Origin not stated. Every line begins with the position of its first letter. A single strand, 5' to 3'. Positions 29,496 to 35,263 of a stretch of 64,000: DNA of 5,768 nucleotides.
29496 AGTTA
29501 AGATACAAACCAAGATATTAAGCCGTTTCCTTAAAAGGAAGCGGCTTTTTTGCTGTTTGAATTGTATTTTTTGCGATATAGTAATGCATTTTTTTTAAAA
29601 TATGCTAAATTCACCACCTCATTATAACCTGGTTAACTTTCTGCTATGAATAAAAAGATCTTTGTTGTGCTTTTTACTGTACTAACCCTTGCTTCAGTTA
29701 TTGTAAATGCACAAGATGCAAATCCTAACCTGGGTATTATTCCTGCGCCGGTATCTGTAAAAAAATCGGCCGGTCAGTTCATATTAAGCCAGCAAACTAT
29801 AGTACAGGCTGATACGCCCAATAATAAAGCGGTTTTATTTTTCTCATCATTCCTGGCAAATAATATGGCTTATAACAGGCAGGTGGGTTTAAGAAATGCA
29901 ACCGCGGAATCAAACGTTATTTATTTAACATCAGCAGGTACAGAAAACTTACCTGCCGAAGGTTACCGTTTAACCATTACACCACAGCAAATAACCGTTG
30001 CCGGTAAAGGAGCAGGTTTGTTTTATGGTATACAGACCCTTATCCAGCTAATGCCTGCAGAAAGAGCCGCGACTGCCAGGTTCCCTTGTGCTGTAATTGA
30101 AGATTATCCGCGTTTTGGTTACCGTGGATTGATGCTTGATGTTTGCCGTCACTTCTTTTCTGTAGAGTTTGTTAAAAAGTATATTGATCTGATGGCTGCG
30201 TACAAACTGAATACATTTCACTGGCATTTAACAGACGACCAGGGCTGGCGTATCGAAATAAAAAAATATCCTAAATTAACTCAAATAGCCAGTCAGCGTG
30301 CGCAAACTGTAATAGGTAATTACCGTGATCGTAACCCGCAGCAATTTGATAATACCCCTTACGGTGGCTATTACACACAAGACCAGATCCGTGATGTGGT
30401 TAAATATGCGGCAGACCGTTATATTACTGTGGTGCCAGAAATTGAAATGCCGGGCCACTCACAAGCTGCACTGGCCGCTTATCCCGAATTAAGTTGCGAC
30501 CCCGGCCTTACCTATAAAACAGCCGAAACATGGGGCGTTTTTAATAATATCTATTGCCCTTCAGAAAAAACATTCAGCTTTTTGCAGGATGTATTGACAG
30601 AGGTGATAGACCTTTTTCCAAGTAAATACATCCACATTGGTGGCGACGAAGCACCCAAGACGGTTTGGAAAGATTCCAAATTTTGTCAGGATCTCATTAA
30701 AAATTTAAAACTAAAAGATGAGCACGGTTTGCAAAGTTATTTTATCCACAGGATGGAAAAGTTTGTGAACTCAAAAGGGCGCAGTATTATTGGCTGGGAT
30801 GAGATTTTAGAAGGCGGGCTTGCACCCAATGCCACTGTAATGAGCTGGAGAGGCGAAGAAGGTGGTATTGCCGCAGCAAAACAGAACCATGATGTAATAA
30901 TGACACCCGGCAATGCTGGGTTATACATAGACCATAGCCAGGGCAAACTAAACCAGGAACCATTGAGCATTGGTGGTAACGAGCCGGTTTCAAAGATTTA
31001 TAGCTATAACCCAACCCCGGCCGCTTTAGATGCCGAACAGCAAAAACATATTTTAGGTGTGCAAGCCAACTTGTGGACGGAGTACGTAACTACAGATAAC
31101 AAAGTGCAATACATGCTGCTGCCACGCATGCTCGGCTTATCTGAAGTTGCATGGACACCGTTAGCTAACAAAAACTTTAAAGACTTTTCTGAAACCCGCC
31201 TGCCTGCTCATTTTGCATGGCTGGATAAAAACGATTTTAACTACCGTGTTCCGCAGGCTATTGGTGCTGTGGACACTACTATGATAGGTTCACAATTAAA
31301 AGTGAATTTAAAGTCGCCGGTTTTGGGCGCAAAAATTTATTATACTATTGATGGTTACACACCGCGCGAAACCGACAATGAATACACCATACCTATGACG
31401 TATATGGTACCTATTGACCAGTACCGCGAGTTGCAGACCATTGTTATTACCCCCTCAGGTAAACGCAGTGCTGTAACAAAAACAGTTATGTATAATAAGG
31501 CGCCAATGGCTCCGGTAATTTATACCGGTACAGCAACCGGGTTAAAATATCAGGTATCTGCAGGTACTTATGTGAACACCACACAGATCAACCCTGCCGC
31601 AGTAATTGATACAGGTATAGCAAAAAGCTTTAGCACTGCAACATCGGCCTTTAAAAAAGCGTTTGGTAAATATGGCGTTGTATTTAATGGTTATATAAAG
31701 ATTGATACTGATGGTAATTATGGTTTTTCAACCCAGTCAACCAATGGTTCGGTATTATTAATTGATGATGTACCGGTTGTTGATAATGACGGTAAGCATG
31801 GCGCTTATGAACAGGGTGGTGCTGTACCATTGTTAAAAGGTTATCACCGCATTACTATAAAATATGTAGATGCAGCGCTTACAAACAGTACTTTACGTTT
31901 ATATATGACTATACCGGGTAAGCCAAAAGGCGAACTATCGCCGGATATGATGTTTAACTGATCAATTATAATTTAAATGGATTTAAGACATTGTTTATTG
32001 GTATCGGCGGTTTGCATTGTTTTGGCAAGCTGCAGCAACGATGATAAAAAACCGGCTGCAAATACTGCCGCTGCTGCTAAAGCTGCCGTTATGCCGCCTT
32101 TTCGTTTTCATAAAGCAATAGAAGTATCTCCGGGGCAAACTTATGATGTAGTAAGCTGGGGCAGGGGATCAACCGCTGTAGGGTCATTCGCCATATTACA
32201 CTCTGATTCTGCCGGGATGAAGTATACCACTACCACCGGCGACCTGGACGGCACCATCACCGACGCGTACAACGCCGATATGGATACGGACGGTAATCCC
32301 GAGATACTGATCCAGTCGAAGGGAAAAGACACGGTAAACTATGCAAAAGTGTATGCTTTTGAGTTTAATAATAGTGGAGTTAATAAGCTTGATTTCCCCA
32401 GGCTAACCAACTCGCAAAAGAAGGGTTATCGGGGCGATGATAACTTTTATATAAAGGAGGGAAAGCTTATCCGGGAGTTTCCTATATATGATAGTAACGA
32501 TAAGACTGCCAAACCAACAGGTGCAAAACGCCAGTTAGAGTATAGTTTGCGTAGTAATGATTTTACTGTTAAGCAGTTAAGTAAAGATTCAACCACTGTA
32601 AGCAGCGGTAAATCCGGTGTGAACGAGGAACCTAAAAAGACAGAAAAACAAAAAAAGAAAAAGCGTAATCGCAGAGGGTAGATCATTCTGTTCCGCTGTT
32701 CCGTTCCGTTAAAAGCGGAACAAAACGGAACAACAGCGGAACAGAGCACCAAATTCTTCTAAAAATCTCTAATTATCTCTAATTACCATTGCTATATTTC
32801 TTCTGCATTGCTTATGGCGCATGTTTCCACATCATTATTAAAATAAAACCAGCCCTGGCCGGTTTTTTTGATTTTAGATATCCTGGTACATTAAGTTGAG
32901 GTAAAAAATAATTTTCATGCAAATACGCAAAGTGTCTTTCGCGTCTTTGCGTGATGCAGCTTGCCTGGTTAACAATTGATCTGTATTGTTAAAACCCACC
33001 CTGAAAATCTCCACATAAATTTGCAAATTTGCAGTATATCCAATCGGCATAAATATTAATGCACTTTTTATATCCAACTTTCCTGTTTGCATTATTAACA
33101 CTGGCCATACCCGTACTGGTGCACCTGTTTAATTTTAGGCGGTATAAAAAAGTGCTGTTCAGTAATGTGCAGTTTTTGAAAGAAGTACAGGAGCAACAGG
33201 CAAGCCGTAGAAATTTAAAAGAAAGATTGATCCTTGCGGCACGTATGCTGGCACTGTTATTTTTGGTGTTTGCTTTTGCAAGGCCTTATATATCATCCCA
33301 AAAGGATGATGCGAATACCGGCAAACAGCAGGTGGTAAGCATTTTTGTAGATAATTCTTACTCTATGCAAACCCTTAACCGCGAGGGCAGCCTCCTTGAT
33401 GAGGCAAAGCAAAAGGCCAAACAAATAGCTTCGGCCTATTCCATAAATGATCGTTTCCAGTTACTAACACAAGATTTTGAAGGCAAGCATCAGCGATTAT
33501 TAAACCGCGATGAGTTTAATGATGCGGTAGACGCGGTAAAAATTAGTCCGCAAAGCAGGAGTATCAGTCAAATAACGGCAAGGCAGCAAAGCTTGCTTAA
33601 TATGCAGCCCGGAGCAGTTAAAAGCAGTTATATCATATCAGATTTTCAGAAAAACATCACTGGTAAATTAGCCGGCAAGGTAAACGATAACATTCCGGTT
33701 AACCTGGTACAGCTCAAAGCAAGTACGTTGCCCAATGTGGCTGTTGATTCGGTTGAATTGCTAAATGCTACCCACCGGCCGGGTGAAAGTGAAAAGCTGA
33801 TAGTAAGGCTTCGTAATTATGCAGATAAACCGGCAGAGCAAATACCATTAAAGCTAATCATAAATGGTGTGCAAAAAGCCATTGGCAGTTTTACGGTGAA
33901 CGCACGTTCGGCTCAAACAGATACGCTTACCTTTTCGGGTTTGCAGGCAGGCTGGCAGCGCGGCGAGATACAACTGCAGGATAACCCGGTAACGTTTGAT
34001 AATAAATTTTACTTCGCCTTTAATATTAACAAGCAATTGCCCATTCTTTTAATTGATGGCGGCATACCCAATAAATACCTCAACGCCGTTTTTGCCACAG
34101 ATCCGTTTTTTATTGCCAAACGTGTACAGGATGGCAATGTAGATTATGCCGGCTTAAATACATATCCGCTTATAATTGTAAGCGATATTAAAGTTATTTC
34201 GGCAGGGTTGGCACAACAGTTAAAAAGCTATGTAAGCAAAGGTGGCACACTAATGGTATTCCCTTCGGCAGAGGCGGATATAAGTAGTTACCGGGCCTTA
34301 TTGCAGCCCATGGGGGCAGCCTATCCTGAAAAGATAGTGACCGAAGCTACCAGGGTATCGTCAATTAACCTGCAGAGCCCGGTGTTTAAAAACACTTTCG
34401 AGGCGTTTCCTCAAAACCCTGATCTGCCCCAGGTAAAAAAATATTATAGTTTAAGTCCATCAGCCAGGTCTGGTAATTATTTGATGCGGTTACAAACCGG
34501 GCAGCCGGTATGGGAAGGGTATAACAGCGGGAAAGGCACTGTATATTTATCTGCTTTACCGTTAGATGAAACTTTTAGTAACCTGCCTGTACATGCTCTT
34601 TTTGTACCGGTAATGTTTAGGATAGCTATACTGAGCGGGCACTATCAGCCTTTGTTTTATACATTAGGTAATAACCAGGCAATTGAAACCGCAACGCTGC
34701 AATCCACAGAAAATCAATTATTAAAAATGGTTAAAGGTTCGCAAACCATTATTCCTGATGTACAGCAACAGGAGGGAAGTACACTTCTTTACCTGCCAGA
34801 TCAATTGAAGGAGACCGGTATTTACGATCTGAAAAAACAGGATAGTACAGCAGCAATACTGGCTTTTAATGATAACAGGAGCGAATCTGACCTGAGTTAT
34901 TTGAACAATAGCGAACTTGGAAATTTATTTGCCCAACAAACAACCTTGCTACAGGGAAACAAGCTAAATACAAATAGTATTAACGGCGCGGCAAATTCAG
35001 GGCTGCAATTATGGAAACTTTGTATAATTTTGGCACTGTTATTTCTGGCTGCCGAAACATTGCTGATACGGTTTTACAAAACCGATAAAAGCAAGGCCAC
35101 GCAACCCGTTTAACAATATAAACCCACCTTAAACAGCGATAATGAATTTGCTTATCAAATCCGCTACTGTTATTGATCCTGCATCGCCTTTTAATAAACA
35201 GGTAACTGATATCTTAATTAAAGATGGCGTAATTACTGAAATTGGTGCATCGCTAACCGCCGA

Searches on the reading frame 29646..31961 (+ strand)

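Call 41: search_protein_families(library=pfam, proteins=[window:29646-31961:+], max_evalue=0.00001)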
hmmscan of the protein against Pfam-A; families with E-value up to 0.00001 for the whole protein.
window:29646-31961:+ (771 aa): 4 families
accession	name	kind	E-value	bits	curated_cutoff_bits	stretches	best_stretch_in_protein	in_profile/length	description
PF00728.28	Glyco_hydro_20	-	1.1e-122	410.2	22.3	1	157-505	1-347/348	Glycosyl hydrolase family 20, catalytic domain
PF02838.20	Glyco_hydro_20b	-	3e-24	86.6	26.1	1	30-154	3-124/124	Glycosyl hydrolase family 20, domain 2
PF07691.17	PA14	-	4.3e-14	53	24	1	655-761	25-140/147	PA14 domain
PF13290.12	CHB_HEX_C_1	-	3.8e-07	30.4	22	1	549-611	8-66/67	Chitobiase/beta-hexosaminidase C-terminal domain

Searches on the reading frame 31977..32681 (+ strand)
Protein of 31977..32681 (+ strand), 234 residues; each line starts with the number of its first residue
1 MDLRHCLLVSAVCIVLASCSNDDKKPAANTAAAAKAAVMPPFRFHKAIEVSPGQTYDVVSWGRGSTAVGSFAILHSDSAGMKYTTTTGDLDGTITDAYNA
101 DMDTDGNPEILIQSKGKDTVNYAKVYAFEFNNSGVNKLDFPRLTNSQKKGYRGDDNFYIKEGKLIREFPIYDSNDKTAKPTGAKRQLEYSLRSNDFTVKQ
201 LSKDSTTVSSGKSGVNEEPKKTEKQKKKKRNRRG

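Call 41: search_protein_families(library=pfam, proteins=[window:31977-32681:+], max_evalue=0.00001)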
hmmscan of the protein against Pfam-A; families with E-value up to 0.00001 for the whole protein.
window:31977-32681:+ (234 aa): 1 family
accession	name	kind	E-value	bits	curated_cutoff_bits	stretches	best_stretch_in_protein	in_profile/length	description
PF16743.10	PliI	-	7.7e-07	29.3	27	1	52-138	10-103/123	Periplasmic lysozyme inhibitor of I-type lysozyme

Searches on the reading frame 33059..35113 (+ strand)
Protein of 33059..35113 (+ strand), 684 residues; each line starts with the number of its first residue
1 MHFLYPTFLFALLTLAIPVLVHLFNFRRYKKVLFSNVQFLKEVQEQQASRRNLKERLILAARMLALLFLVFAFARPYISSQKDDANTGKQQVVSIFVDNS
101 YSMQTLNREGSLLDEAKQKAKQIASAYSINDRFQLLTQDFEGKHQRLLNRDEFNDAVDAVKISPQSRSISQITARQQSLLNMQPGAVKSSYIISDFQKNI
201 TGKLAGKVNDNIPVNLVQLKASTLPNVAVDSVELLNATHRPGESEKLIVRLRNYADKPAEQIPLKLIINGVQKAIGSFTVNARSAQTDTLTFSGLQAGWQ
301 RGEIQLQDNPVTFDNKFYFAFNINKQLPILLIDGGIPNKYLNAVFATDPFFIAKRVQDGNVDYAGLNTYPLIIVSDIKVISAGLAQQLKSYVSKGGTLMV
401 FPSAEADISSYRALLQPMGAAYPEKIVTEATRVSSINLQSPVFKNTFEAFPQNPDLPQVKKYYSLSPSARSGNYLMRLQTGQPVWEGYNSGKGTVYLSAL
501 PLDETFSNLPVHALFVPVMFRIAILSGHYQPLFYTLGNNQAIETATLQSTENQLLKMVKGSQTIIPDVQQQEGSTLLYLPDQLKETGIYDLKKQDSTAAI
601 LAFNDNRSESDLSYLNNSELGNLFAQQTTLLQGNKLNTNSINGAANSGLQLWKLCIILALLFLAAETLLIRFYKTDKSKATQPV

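Call 40: search_protein_families(library=pfam, proteins=[window:33059-35113:+], max_evalue=0.00001)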
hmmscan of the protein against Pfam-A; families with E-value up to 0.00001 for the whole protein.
window:33059-35113:+ (684 aa): 1 family
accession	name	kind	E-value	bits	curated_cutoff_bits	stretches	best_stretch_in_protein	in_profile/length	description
PF07584.16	BatA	-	4.3e-21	75.6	25.9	1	1-76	1-77/77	Aerotolerance regulator N-terminal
